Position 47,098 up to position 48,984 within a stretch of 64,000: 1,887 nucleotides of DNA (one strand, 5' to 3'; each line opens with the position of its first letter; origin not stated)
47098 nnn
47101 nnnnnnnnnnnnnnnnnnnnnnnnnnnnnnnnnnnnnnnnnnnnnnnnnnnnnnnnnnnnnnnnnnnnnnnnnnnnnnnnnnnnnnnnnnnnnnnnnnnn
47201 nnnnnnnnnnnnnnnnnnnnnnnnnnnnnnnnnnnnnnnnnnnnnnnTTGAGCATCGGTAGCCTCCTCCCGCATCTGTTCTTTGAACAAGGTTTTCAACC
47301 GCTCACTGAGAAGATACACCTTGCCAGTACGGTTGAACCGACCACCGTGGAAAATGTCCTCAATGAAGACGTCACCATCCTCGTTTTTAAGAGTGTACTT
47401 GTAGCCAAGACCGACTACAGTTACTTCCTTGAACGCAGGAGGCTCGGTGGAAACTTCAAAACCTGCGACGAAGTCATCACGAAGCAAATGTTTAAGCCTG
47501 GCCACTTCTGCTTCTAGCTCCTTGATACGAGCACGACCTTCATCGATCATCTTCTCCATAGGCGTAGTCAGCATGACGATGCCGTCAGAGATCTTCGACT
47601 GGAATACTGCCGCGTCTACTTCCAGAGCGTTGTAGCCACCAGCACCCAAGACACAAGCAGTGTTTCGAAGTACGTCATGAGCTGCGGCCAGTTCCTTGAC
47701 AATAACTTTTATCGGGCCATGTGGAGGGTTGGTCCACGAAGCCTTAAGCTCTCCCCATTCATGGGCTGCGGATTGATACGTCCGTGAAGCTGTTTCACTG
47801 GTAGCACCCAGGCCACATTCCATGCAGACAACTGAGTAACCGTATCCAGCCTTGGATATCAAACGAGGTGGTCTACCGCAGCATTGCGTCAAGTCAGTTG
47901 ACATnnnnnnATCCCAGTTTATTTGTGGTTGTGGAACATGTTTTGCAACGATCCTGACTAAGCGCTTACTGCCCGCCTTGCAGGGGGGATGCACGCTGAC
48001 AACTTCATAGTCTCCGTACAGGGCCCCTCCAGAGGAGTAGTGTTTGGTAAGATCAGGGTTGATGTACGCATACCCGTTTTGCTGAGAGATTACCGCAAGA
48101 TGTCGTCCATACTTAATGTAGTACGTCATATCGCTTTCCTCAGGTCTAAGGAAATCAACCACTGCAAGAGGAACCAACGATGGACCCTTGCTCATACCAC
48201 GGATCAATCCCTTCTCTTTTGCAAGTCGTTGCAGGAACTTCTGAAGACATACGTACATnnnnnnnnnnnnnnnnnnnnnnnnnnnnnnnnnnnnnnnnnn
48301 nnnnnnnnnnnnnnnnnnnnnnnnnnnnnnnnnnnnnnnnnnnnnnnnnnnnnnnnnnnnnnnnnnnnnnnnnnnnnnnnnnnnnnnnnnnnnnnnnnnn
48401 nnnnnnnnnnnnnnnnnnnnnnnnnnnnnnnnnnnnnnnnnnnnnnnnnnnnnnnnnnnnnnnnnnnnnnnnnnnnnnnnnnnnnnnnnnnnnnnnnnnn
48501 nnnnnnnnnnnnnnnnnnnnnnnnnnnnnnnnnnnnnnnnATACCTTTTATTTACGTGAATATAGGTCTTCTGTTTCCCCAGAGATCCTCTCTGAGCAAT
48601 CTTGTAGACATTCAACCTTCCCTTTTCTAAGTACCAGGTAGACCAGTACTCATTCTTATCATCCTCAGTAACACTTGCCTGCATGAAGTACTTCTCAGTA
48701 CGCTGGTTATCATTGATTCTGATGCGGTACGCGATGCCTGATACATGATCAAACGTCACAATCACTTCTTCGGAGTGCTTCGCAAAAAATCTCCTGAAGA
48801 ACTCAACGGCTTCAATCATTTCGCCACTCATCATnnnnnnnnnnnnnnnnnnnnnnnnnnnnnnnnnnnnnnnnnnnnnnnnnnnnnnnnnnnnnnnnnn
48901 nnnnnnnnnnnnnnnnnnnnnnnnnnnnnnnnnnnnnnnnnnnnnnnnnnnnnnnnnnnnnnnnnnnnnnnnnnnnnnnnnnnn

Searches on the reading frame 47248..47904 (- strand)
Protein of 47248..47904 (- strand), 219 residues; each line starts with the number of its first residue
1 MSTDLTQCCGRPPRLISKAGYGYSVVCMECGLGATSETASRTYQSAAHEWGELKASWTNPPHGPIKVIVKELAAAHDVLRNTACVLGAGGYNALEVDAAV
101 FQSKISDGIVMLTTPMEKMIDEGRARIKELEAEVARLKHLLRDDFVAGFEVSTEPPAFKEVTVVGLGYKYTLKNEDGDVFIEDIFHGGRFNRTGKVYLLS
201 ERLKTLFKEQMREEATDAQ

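Call 13: search_protein_families(library=phrogs, proteins=[window:47248-47904:-], max_evalue=0.001)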
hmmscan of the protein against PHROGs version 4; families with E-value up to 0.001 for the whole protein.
window:47248-47904:- (219 aa): 1 family
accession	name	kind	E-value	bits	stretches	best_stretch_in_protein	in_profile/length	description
phrog_5915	-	unknown function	0.00043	20.8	1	117-138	6-27/53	-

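Call 81: search_protein_families(library=pfam, proteins=[window:47248-47904:-], max_evalue=0.1)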
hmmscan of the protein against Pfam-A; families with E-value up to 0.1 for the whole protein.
window:47248-47904:- (219 aa): 1 family
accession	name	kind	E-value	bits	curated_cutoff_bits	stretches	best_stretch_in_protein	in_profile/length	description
PF14354.12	Lar_restr_allev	-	0.00053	20.6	28.6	1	9-50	9-54/58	Restriction alleviation protein Lar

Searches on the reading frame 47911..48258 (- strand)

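Call 11: search_protein_families(library=phrogs, proteins=[window:47911-48258:-], max_evalue=1)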
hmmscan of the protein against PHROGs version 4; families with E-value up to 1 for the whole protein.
window:47911-48258:- (116 aa): 2 families
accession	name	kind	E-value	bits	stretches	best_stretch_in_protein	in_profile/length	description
phrog_26063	-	unknown function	0.2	12.1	1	38-91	53-106/311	-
phrog_32940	-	unknown function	0.3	11.8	1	46-66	5-25/29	-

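Call 12: search_protein_families(library=pfam, proteins=[window:47911-48258:-], max_evalue=1)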
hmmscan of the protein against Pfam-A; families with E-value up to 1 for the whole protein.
window:47911-48258:- (116 aa): 0 families

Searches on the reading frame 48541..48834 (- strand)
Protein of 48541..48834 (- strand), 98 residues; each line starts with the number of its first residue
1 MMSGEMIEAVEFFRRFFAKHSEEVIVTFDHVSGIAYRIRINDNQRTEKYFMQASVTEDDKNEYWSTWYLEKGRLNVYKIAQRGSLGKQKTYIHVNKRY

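Call 11: search_protein_families(library=phrogs, proteins=[window:48541-48834:-], max_evalue=1)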
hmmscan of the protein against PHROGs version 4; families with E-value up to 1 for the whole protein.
window:48541-48834:- (98 aa): 3 families
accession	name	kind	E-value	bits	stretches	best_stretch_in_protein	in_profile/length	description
phrog_11152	-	unknown function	0.00092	20.4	1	20-55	6-40/65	-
phrog_12120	-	unknown function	0.0075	17.3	1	8-29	13-34/62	-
phrog_8659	-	unknown function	0.11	13.7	1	5-55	33-80/96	-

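Call 12: search_protein_families(library=pfam, proteins=[window:48541-48834:-], max_evalue=1)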
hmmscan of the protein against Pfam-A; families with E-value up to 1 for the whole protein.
window:48541-48834:- (98 aa): 1 family
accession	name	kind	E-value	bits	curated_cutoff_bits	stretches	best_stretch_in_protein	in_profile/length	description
PF12684.13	DUF3799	-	0.017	15.4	26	1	6-66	81-139/233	PDDEXK-like domain of unknown function (DUF3799)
